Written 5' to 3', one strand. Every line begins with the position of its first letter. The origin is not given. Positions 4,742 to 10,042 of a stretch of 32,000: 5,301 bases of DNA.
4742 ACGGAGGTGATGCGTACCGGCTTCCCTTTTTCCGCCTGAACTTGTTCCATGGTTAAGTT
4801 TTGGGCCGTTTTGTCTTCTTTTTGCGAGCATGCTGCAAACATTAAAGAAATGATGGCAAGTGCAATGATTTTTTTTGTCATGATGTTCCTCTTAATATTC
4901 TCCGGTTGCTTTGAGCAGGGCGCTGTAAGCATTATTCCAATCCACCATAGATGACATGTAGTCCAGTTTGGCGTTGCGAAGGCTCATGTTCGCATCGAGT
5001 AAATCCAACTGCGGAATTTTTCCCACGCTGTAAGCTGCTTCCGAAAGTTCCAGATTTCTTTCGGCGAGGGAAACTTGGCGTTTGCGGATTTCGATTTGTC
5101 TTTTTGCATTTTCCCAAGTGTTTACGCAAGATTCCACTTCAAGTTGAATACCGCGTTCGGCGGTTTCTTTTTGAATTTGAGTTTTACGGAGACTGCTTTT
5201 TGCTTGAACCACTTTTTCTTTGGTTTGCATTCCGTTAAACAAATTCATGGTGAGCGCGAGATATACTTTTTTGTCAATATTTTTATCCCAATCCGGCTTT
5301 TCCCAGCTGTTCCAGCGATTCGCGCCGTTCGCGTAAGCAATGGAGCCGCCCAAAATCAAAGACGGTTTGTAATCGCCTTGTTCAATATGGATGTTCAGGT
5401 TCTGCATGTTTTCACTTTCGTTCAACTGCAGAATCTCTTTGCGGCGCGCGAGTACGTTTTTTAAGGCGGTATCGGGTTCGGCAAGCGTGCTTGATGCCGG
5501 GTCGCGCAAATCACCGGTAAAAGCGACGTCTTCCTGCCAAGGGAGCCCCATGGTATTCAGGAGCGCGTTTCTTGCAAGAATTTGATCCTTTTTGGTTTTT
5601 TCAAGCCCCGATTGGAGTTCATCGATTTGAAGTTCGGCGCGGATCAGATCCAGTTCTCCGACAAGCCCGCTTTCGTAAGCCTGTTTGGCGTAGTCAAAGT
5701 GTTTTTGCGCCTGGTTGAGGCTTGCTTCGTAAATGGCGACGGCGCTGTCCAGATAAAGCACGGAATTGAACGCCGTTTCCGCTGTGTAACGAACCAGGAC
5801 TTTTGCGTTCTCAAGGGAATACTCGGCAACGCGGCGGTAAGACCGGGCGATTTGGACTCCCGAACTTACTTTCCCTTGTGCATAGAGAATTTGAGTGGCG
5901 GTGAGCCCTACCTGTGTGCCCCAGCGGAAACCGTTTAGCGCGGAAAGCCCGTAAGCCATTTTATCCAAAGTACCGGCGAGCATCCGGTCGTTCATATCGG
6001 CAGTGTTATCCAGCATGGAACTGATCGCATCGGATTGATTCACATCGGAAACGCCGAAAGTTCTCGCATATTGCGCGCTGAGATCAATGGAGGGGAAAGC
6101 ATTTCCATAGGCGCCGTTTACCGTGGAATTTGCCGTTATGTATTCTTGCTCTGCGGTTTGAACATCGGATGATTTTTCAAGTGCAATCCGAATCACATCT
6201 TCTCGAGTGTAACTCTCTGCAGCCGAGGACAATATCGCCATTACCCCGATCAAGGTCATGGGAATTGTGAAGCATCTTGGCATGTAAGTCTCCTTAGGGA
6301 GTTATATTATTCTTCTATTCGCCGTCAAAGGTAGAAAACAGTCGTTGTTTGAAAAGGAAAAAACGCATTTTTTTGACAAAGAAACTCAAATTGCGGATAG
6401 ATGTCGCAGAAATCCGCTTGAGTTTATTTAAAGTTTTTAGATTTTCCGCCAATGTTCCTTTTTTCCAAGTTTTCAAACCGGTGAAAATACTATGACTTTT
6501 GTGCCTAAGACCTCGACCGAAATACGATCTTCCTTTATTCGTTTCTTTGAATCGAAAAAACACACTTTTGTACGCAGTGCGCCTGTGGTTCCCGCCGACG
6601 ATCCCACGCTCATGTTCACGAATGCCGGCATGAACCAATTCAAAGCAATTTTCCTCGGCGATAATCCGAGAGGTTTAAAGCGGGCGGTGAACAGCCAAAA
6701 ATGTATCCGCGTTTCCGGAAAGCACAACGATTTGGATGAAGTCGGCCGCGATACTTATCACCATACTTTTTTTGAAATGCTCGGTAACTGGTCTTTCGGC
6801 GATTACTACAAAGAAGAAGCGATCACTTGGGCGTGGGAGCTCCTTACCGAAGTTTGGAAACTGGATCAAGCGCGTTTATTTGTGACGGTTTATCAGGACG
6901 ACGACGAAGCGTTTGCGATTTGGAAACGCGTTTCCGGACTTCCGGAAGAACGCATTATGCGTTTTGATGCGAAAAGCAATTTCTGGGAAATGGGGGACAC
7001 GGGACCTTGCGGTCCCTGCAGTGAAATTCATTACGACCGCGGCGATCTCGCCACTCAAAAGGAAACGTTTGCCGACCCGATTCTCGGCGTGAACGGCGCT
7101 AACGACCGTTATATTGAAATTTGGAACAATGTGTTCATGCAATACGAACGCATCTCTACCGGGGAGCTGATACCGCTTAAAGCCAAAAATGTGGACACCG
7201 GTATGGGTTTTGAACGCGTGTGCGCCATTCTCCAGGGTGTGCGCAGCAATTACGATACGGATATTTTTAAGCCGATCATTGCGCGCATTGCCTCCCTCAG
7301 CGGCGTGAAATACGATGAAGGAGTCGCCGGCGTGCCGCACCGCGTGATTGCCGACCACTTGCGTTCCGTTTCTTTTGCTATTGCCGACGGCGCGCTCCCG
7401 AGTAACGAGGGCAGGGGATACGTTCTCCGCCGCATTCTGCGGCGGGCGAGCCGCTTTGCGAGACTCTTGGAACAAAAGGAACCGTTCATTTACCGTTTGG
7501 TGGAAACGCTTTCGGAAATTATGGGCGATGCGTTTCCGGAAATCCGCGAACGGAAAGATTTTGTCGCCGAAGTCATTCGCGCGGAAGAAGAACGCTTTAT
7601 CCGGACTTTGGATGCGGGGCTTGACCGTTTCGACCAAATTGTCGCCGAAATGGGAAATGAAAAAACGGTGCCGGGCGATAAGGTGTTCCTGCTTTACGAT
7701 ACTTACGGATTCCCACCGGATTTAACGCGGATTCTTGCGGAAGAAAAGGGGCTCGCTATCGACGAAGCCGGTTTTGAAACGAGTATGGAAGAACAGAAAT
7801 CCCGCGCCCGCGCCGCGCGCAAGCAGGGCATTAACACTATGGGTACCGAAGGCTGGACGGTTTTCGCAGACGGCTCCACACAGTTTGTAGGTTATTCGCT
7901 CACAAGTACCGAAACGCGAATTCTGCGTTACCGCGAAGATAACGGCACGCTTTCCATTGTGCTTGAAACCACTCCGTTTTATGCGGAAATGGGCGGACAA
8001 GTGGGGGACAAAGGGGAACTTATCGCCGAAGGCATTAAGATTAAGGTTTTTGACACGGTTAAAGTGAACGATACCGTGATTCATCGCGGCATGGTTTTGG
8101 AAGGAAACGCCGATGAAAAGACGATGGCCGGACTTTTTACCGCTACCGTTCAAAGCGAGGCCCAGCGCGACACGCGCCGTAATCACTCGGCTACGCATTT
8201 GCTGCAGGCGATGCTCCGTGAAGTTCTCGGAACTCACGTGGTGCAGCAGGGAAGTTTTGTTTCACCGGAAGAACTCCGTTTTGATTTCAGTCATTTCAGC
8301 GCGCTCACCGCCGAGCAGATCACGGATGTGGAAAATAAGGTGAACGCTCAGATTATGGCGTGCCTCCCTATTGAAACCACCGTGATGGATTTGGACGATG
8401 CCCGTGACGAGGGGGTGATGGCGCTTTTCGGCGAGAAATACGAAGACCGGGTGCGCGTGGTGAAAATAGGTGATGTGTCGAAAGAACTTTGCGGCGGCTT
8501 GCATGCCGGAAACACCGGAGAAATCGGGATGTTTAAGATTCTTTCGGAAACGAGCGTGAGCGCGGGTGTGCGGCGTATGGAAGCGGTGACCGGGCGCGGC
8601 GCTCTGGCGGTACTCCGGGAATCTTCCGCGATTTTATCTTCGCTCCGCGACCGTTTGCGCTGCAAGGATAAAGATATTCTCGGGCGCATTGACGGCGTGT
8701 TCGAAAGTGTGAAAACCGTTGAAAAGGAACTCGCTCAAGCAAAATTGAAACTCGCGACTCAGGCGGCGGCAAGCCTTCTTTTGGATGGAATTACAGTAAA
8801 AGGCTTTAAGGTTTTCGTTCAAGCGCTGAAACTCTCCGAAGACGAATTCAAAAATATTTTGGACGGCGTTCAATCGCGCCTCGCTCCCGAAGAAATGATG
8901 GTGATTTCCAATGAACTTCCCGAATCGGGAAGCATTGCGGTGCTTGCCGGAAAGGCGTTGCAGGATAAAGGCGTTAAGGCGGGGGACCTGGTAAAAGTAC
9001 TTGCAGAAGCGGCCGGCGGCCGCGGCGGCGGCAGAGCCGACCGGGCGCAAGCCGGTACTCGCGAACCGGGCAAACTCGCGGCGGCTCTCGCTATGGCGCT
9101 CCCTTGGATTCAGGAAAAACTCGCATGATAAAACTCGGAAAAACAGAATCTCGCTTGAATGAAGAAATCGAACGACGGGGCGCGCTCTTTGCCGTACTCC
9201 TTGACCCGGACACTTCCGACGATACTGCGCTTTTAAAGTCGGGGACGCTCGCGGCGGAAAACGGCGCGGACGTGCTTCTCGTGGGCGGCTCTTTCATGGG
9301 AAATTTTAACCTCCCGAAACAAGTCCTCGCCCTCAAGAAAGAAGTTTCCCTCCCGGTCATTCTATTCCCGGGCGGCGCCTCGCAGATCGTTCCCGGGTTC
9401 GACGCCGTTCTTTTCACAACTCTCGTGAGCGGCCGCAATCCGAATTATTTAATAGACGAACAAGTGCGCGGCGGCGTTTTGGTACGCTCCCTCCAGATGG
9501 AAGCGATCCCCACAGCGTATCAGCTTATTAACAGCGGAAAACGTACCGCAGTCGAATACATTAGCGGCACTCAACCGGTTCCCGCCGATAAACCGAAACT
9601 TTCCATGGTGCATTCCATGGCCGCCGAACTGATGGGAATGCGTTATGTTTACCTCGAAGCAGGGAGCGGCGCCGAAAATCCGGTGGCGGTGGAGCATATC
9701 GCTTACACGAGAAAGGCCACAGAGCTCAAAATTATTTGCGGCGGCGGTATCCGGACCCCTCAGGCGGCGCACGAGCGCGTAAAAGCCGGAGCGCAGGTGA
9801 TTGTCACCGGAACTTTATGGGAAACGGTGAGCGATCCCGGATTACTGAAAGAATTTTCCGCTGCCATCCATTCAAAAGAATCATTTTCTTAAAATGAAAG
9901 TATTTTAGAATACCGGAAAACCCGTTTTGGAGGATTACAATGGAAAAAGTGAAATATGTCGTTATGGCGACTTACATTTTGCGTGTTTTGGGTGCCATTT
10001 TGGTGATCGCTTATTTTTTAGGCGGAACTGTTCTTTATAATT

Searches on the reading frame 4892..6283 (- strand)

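Call 54: search_protein_families(library=pfam, proteins=[window:4892-6283:-], max_evalue=0.0001)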
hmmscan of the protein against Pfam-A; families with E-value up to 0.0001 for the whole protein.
window:4892-6283:- (463 aa): 1 family
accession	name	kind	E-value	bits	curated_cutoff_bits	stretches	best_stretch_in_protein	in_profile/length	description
PF02321.23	OEP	-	4.4e-57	193.4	22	2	270-461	1-187/187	Outer membrane efflux protein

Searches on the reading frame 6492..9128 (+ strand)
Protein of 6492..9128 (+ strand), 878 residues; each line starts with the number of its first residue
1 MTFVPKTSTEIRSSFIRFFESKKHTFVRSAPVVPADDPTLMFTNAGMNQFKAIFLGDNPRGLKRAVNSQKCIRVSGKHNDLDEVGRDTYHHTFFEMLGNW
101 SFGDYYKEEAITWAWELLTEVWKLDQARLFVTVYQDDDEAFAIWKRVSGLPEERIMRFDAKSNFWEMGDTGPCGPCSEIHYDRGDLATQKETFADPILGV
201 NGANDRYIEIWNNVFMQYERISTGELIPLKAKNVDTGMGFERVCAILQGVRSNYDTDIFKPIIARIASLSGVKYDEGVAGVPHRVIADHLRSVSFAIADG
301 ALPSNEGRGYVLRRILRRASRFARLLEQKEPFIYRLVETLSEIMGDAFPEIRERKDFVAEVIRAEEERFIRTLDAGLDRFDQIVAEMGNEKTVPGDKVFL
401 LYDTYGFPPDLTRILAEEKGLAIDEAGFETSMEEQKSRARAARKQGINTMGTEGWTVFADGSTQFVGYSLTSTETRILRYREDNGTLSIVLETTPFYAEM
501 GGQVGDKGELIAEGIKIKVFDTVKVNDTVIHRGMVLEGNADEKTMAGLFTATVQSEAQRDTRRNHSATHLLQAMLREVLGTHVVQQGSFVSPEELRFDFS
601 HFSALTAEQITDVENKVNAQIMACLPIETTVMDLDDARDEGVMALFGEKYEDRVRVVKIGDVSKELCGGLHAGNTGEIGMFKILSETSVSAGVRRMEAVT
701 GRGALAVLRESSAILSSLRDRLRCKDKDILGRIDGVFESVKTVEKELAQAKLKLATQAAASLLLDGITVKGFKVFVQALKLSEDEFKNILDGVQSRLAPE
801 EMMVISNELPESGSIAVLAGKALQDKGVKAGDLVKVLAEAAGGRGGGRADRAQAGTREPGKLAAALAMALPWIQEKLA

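Call 54: search_protein_families(library=pfam, proteins=[window:6492-9128:+], max_evalue=0.0001)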
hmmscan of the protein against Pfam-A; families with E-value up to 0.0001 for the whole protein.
window:6492-9128:+ (878 aa): 3 families
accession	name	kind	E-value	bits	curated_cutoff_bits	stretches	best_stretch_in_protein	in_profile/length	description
PF01411.24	tRNA-synt_2c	-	7.8e-204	678.7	30.3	1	10-542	1-540/552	tRNA synthetases class II (A)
PF07973.19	tRNA_SAD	-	6.2e-17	61.7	24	1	654-697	1-44/44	Threonyl and Alanyl tRNA synthetase second additional domain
PF02272.25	DHHA1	-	2.4e-09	38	25.9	1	773-874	3-101/102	DHHA1 domain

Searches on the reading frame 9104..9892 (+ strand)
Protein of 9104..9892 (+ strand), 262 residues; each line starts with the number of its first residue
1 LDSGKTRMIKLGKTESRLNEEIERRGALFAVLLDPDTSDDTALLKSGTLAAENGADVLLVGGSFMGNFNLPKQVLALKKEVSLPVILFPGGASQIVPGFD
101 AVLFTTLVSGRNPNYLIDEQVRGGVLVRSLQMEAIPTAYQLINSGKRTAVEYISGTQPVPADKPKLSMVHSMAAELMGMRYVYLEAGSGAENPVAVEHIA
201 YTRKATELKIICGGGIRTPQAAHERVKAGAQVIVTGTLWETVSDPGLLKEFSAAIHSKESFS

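Call 54: search_protein_families(library=pfam, proteins=[window:9104-9892:+], max_evalue=0.0001)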
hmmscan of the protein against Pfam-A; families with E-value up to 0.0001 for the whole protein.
window:9104-9892:+ (262 aa): 3 families
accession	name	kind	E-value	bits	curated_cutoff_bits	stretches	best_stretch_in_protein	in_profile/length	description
PF01884.23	PcrB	-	9.2e-38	130.4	23.9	1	29-241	8-213/226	PcrB family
PF00977.27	His_biosynth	-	1.3e-06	28.5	23.6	1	187-257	53-121/228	Histidine biosynthesis protein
PF01180.27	DHO_dh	-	1e-05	25.4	27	1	192-239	223-272/291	Dihydroorotate dehydrogenase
